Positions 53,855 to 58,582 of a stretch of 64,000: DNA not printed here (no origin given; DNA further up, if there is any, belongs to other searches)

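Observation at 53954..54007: ANTAR-type dual hexaloop RNA motif in the leader of glutamate synthase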

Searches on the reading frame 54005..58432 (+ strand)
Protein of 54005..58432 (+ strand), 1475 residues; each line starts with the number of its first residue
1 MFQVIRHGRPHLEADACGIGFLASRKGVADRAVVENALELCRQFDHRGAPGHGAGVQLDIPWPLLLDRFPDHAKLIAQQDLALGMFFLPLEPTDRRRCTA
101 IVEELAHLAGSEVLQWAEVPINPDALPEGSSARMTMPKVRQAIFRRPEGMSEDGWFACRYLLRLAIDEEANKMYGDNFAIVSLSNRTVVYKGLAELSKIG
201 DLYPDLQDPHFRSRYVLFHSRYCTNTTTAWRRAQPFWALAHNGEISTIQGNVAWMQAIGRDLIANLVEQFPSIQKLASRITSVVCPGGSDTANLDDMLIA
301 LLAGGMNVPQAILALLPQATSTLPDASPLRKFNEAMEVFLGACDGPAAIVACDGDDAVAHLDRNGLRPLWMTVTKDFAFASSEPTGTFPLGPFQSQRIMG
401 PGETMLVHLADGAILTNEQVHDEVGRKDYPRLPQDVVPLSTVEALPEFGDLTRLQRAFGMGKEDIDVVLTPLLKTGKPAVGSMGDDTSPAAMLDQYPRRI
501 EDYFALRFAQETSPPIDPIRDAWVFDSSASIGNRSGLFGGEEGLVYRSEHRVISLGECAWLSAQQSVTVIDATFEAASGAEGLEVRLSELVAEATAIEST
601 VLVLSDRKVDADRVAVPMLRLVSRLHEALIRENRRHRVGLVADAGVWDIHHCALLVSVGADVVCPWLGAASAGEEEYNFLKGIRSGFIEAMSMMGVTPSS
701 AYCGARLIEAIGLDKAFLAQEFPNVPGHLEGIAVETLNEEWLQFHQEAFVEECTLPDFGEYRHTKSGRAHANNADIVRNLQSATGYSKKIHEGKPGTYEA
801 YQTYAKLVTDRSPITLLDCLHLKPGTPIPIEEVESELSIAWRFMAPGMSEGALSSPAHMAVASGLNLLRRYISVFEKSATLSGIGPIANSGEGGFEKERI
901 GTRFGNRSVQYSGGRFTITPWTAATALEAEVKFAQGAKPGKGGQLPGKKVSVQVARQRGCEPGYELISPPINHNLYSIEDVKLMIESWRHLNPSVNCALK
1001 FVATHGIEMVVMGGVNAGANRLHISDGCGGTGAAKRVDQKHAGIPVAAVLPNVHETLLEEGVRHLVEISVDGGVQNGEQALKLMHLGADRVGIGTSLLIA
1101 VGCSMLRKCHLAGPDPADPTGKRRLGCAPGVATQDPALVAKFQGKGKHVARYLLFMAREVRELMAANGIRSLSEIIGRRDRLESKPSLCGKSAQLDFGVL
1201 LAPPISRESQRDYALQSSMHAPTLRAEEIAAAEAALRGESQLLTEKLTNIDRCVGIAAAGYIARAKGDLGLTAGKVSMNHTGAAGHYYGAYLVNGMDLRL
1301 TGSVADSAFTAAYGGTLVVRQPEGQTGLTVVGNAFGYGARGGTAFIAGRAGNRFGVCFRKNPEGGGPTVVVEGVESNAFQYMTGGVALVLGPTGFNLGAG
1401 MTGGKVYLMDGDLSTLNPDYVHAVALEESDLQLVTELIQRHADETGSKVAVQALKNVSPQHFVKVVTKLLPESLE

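Call 39: search_protein_families(library=pfam, proteins=[window:54005-58432:+])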
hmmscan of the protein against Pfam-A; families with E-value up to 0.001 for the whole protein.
window:54005-58432:+ (1475 aa): 5 families
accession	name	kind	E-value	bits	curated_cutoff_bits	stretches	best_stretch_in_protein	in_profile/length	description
PF01645.23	Glu_synthase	-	6e-90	302.5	20.4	1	791-1169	13-368/369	Conserved region in glutamate synthase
PF00310.26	GATase_2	-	2.8e-89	300.2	19.9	1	17-426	1-413/420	Glutamine amidotransferases class-II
PF04898.20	Glu_syn_central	-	2.4e-65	221.1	22.8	1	454-714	2-277/277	Glutamate synthase central domain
PF01493.24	GXGXG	-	2.3e-37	128.8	32.5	1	1247-1429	3-186/190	GXGXG motif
PF01070.24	FMN_dh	-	1.3e-05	24.9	24.9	1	1045-1102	258-310/350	FMN-dependent dehydrogenase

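Call 53: search_protein_families(library=ncbifam, proteins=[window:54005-58432:+])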
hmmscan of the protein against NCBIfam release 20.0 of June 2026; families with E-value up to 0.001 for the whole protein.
window:54005-58432:+ (1475 aa): 3 families
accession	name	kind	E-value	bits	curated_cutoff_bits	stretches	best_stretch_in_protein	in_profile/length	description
NF008730.0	PRK11750.1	equivalog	5.6e-268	892.2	1047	1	10-1458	8-1455/1490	glutamate synthase large subunit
TIGR03122.1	one_C_dehyd_C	equivalog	1.7e-05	24.2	130.65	1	1272-1437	79-234/260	formylmethanofuran dehydrogenase subunit C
TIGR01134.1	purF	equivalog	0.001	18.6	350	0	331-406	143-216/432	amidophosphoribosyltransferase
